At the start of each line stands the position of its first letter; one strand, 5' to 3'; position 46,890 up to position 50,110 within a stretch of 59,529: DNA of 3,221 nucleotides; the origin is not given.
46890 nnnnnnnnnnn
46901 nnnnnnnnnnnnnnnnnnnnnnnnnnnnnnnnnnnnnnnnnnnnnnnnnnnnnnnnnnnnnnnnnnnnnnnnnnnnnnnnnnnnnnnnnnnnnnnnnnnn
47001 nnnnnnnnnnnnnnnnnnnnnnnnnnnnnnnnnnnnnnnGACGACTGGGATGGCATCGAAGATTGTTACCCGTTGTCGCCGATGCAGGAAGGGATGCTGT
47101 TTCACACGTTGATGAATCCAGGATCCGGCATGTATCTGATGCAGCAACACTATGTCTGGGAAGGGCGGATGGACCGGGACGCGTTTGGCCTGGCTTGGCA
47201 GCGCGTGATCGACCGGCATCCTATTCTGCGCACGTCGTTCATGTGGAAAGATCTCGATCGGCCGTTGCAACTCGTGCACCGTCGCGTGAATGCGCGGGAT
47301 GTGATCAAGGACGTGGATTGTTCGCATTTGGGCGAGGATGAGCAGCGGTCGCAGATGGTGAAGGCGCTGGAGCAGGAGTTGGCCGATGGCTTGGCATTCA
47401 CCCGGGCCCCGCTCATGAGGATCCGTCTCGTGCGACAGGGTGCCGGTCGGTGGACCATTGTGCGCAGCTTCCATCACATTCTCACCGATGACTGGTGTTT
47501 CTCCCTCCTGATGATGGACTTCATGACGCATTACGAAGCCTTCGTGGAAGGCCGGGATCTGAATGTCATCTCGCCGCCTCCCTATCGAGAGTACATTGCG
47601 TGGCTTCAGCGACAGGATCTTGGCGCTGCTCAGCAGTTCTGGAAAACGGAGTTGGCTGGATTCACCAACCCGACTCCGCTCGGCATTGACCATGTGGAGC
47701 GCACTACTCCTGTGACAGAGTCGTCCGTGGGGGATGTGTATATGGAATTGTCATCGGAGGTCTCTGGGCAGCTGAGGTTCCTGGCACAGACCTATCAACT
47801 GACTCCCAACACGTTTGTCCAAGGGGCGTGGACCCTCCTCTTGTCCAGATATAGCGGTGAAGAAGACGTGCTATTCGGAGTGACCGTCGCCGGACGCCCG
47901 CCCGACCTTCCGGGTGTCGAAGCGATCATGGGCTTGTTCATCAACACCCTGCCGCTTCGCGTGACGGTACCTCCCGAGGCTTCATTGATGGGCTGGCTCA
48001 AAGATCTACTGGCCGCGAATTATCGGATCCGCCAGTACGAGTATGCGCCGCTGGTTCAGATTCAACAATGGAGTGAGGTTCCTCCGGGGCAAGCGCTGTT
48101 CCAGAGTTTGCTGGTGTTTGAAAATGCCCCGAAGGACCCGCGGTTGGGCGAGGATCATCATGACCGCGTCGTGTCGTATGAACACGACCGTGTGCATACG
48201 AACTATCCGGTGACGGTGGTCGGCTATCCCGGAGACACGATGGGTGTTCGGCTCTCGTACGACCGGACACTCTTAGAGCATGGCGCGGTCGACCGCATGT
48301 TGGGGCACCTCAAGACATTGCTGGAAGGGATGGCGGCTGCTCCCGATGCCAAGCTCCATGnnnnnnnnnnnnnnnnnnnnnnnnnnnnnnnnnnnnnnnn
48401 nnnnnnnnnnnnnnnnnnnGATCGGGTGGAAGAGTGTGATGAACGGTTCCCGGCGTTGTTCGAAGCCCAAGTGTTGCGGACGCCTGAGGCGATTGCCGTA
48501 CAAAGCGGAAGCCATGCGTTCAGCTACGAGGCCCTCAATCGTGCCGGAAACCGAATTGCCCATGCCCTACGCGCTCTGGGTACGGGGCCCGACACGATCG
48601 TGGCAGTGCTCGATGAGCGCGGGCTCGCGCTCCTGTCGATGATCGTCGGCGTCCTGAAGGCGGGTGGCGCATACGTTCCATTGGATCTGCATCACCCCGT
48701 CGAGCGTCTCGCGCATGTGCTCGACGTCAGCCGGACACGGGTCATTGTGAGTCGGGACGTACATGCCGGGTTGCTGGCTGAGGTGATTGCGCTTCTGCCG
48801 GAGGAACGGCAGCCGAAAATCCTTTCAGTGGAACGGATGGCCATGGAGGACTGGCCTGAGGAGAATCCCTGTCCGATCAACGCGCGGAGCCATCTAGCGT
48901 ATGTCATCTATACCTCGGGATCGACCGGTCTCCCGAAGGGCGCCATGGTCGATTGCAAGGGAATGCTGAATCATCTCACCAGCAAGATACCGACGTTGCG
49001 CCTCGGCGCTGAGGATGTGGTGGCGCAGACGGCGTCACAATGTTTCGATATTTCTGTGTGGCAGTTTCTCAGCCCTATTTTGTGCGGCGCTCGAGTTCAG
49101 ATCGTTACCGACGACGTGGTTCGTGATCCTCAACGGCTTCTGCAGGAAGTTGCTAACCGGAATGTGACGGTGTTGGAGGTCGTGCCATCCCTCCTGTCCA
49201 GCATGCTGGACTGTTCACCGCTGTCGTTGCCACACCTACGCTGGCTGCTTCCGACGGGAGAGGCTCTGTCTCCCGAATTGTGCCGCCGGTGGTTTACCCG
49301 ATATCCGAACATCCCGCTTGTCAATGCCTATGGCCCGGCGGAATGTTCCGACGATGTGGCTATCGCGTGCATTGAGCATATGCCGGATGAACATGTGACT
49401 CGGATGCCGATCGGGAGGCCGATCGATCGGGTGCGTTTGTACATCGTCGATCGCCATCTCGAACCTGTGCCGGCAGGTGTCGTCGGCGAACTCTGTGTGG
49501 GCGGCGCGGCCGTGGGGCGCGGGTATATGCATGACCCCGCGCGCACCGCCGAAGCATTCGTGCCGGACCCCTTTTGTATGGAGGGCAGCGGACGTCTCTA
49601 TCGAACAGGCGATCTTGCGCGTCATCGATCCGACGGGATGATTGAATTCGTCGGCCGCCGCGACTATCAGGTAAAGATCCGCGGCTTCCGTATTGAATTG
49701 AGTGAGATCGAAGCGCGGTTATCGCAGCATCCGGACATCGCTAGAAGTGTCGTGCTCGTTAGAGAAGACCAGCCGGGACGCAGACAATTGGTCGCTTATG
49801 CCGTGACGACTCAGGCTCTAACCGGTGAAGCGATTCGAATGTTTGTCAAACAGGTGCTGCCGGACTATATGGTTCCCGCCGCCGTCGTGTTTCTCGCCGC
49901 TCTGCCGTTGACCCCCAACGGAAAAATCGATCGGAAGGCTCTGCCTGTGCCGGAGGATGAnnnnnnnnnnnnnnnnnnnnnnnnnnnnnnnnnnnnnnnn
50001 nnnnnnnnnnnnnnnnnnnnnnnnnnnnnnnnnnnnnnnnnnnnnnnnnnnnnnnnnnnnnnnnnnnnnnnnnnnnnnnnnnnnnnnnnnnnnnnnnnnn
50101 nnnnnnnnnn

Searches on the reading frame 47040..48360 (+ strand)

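Call 81: search_solved_structures(query=window:47040-48360:+, max_evalue=1e-30)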
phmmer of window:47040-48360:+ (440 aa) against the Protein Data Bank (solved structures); distinct sequences matched with E-value up to 1e-30: 10.
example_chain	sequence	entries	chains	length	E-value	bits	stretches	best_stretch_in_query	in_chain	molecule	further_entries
9lcq_A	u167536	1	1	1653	2.1e-121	409.1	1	6-432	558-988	PvdL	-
9up2_A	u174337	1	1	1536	2.4e-121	408.9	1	6-432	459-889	PvdL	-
9lco_A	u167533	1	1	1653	3.2e-121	408.5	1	6-432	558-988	PvdL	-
9lcp_A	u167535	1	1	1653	3.2e-121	408.5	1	6-432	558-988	PvdL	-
8hlk_A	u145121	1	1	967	2.7e-107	362.6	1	5-436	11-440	Microcystin synthetase B (Fragment)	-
2vsq_A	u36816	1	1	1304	1.4e-66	228.3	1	4-437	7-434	SURFACTIN SYNTHETASE SUBUNIT 3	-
8f7f_A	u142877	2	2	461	3.2e-66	227.2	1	4-437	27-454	Surfactin synthetase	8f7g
8f7h_A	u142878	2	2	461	4.1e-65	223.5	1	4-437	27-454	Surfactin synthetase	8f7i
9rde_A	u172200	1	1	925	2.5e-63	217.7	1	6-437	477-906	Bacitracin synthase 3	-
9bfd_B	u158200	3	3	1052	1.7e-60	208.3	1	5-431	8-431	Tyrocidine synthase 2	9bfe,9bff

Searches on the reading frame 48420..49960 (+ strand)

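Call 77: search_solved_structures(query=window:48420-49960:+, max_evalue=1e-50, show_alignments=1)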
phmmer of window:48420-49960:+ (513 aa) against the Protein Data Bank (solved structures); distinct sequences matched with E-value up to 1e-50: 51.
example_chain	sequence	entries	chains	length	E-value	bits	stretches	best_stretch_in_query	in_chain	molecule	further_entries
6mfy_A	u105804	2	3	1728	9.5e-183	611.7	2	13-512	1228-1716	Linear gramicidin synthase subunit A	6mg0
9be3_A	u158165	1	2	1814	1.1e-182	611.4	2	13-512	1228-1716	Linear gramicidin synthase subunit A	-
6mfz_A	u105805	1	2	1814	1.1e-182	611.4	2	13-512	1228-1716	Linear gramicidin synthase subunit A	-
9be4_A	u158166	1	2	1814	1.1e-182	611.4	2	13-512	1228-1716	Linear gramicidin synthase subunit A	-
9meh_A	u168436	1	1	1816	1.1e-182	611.4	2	13-512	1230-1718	Linear gramicidin synthase subunit A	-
9up2_A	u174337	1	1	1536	2.9e-146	491.3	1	7-510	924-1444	PvdL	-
9lcp_A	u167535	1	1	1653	3.4e-146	491.1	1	7-510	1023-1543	PvdL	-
9lcq_A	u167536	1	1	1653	3.4e-146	491.1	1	7-510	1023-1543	PvdL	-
9lco_A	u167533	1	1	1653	3.4e-146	491.1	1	7-510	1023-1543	PvdL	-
8xjz_C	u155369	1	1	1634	1.3e-132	446.3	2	23-508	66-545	Peptide synthetase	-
6p1j_A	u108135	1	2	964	6.4e-117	394.5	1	12-508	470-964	Txo2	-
5u89_A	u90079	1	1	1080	3.2e-104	352.7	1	7-512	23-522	Amino acid adenylation domain protein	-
4d4g_A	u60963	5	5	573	3.6e-104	352.5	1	11-512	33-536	APNAA1 | APNA A1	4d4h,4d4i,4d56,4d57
9bfd_A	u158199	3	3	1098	1.9e-97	330.3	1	12-512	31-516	Tyrocidine synthase 1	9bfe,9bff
8jbr_A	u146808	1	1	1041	7e-96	325.1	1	11-512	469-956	McyA protein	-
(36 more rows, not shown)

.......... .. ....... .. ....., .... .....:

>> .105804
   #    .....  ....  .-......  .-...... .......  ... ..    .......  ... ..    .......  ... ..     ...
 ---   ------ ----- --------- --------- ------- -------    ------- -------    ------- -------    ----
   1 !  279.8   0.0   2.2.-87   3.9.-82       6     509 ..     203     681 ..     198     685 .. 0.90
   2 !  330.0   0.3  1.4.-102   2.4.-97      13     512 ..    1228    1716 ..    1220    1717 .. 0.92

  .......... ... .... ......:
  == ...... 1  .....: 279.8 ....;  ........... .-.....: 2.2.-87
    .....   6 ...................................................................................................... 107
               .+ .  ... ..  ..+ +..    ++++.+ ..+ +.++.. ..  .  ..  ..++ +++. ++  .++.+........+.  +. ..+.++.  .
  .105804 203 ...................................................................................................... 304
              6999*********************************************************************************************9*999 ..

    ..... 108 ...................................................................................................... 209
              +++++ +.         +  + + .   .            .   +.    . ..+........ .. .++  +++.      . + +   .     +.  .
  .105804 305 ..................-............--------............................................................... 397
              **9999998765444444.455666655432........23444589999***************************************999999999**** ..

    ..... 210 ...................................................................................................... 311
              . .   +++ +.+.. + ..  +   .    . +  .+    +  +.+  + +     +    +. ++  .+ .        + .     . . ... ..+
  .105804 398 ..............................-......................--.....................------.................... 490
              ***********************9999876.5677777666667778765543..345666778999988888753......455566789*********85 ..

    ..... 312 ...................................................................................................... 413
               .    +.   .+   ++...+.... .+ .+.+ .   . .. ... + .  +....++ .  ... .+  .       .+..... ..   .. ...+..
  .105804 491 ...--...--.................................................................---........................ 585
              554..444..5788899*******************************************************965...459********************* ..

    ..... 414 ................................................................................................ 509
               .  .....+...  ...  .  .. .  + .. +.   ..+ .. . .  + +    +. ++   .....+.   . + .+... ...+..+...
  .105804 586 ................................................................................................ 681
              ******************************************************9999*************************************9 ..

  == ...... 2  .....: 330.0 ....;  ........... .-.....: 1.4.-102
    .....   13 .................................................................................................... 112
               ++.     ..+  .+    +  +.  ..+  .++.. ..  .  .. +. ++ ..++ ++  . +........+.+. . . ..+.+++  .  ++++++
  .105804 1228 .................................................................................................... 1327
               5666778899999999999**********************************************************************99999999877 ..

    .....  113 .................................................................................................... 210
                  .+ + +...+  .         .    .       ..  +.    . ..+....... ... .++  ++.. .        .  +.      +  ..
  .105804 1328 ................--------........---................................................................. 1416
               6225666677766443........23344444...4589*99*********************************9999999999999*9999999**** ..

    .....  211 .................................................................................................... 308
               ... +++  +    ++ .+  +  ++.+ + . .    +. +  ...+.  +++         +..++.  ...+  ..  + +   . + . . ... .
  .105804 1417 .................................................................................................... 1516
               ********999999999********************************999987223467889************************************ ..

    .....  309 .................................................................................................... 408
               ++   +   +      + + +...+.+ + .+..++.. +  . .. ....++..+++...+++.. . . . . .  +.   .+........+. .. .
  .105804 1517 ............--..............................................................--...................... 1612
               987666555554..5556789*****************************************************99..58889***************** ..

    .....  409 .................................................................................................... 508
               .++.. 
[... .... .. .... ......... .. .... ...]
